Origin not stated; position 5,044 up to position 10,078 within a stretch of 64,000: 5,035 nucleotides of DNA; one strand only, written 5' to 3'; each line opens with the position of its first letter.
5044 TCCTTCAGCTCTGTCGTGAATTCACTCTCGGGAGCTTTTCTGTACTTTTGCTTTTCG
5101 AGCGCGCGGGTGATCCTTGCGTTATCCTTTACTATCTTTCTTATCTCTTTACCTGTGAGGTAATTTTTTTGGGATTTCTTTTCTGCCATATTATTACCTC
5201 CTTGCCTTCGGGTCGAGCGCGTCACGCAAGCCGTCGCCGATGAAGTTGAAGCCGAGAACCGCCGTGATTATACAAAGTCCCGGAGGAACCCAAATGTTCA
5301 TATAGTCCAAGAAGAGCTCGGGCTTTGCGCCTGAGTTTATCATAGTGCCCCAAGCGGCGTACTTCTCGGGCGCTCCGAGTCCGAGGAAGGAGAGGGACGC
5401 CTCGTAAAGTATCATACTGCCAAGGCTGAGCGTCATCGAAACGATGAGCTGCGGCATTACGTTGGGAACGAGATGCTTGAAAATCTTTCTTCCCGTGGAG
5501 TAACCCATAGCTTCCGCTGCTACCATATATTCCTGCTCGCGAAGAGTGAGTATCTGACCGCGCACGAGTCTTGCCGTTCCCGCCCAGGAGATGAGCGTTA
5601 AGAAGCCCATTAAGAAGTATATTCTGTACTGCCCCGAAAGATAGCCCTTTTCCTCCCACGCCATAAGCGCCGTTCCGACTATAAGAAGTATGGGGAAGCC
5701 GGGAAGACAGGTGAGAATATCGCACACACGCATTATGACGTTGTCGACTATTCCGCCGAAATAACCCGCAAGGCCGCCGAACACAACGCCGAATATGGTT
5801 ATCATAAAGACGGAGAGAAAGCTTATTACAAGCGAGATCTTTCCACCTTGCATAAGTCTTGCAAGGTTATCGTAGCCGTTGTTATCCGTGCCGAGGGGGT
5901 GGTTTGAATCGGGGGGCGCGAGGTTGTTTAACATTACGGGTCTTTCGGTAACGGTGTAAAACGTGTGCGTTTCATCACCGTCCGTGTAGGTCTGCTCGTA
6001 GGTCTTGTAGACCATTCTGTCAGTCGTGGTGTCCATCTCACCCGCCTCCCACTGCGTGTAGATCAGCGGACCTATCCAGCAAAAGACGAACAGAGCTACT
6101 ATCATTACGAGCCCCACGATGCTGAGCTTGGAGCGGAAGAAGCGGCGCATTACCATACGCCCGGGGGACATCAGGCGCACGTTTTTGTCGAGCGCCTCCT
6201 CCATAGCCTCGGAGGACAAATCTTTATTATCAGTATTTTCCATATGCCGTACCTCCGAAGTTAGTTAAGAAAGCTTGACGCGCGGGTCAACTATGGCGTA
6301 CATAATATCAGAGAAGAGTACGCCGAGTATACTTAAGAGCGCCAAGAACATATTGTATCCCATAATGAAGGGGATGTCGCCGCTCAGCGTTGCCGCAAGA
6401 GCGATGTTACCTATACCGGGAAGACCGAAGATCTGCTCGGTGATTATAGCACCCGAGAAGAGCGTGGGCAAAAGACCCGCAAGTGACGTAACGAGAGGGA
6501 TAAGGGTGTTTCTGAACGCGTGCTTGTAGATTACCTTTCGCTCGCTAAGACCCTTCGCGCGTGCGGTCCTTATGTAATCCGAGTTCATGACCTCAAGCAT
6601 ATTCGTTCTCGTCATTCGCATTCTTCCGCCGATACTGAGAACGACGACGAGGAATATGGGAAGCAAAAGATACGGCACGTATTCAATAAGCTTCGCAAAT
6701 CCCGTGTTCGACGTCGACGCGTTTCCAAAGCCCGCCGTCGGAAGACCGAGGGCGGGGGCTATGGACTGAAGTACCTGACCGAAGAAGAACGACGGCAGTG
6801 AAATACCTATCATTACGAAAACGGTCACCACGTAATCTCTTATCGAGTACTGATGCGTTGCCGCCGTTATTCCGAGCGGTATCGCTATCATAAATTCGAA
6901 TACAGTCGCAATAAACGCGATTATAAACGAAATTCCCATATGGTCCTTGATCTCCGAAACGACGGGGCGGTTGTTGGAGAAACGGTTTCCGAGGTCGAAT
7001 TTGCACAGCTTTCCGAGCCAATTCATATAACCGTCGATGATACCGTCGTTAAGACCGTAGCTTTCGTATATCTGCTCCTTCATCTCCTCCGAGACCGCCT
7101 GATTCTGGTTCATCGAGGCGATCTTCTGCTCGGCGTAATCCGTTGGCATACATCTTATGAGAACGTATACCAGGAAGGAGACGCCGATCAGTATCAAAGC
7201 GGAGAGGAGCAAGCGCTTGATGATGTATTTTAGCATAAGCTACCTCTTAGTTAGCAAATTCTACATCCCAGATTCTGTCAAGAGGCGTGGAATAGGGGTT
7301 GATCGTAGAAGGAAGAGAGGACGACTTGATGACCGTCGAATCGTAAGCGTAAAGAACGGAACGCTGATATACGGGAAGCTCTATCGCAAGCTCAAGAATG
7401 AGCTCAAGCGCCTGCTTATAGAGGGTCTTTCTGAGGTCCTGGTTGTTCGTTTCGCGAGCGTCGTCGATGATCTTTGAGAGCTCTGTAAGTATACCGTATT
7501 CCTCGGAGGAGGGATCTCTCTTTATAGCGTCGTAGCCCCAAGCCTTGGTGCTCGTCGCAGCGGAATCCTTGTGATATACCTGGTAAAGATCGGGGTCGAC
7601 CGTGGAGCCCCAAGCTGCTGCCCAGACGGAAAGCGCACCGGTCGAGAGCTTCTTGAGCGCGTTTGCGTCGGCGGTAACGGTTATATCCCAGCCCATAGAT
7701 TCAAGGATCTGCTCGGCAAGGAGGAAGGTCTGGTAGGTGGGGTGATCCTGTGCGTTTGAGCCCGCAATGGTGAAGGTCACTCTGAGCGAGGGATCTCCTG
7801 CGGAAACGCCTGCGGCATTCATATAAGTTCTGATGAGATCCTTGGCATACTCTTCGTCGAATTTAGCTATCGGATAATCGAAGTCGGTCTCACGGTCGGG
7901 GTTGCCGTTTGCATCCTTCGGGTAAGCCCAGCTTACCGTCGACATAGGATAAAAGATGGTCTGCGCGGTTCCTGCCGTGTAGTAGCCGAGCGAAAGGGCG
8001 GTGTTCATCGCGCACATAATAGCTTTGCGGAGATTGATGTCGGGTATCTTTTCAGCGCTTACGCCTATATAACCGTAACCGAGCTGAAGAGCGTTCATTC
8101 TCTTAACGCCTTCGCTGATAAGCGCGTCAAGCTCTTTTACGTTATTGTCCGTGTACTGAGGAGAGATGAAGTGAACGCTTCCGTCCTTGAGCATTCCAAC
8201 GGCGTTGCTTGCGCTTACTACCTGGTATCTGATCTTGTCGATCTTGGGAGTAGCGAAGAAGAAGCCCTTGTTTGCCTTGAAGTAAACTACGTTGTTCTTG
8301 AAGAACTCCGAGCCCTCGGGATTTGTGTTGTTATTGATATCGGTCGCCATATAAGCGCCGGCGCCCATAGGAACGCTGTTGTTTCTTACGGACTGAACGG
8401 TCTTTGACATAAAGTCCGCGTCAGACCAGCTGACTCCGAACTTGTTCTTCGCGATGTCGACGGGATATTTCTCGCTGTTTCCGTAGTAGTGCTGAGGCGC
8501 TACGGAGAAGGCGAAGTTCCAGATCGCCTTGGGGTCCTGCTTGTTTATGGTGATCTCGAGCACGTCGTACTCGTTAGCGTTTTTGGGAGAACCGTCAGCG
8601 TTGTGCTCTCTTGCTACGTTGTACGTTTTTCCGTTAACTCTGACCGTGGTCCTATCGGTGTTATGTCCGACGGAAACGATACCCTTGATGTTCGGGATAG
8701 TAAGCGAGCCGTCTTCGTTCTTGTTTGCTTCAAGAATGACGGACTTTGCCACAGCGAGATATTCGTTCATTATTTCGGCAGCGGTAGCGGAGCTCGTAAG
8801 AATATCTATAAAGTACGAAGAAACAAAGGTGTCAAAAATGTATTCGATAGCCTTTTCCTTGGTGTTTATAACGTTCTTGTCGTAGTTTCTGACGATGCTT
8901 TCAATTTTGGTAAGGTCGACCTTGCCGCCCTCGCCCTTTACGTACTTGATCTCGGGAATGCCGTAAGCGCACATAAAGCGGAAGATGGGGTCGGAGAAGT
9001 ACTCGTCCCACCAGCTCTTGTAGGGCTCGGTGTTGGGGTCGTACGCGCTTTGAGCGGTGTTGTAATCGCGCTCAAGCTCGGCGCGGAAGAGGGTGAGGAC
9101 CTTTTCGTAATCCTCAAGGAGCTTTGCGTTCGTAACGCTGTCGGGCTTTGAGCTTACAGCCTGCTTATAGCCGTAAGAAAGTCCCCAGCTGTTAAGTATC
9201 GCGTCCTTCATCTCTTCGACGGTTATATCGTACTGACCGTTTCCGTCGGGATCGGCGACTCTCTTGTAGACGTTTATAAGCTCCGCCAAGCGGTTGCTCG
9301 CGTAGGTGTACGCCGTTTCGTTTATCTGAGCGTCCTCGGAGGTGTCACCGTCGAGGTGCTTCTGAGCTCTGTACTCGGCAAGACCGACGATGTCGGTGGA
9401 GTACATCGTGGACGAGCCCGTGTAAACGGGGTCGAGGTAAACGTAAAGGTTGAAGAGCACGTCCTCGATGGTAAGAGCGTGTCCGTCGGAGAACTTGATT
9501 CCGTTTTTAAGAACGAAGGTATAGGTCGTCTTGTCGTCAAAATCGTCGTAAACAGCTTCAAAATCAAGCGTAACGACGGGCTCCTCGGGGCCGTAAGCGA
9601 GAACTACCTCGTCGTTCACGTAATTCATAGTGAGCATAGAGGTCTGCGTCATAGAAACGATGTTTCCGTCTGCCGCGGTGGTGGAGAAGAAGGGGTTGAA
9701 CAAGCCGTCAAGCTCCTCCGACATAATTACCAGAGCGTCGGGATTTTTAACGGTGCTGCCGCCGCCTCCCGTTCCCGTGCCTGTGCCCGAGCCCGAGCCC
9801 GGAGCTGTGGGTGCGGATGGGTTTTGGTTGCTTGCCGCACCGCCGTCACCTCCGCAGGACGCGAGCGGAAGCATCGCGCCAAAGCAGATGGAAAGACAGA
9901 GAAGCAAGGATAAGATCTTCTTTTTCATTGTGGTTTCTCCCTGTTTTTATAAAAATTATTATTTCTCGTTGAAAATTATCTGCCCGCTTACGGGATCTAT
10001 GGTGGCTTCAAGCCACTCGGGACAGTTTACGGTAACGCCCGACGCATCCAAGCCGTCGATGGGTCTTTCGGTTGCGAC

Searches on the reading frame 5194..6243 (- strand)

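Call 48: search_protein_families(library=pfam, proteins=[window:5194-6243:-], max_evalue=0.00001)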
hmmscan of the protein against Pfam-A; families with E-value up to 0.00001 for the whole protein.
window:5194-6243:- (349 aa): 2 families
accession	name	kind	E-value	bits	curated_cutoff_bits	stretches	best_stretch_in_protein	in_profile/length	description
PF00528.27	BPD_transp_1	-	2.3e-31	109.4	26.4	1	152-349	1-184/184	Binding-protein-dependent transport system inner membrane component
PF12911.12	OppC_N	-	8.5e-10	38.8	23.9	1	26-64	1-41/53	N-terminal TM domain of oligopeptide transport permease C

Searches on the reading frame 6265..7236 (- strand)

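Call 48: search_protein_families(library=pfam, proteins=[window:6265-7236:-], max_evalue=0.00001)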
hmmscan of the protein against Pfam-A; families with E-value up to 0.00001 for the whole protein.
window:6265-7236:- (323 aa): 2 families
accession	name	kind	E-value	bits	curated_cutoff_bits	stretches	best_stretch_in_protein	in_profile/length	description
PF00528.27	BPD_transp_1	-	1.5e-35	123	26.4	1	118-321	1-183/184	Binding-protein-dependent transport system inner membrane component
PF19300.4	BPD_transp_1_N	-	7.1e-08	33.1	23.8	1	1-77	1-72/114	Binding-prot-dependent transport system membrane comp, N-term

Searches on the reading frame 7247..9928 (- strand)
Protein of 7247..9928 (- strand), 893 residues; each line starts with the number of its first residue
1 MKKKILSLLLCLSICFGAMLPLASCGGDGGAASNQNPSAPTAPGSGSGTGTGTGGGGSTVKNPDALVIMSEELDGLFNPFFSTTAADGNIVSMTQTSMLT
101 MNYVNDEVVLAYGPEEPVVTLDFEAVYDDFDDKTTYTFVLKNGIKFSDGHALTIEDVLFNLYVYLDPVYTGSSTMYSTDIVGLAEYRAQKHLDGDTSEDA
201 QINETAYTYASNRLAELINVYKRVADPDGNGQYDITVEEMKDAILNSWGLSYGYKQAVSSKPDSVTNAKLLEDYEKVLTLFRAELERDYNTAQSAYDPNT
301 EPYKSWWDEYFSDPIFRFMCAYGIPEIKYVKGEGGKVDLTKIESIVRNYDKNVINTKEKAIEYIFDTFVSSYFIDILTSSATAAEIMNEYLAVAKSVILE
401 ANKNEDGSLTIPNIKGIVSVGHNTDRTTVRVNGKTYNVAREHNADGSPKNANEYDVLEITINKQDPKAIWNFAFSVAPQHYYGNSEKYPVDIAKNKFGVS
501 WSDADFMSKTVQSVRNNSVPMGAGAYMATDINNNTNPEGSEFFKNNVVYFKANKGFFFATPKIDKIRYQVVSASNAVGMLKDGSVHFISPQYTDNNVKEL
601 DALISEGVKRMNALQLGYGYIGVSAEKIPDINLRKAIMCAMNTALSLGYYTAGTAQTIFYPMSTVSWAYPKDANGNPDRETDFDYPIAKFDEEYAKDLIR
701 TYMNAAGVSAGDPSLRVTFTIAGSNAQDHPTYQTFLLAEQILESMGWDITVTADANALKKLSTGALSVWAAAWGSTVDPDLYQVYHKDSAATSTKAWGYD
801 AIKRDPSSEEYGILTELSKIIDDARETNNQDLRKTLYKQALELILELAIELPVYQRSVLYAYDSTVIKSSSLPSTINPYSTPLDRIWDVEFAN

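Call 48: search_protein_families(library=pfam, proteins=[window:7247-9928:-], max_evalue=0.00001)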
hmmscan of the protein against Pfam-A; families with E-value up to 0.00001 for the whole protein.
window:7247-9928:- (893 aa): 1 family
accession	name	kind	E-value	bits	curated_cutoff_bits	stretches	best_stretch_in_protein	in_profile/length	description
PF00496.27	SBP_bac_5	-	1e-24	87.8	32.4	2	457-787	76-360/368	Bacterial extracellular solute-binding proteins, family 5 Middle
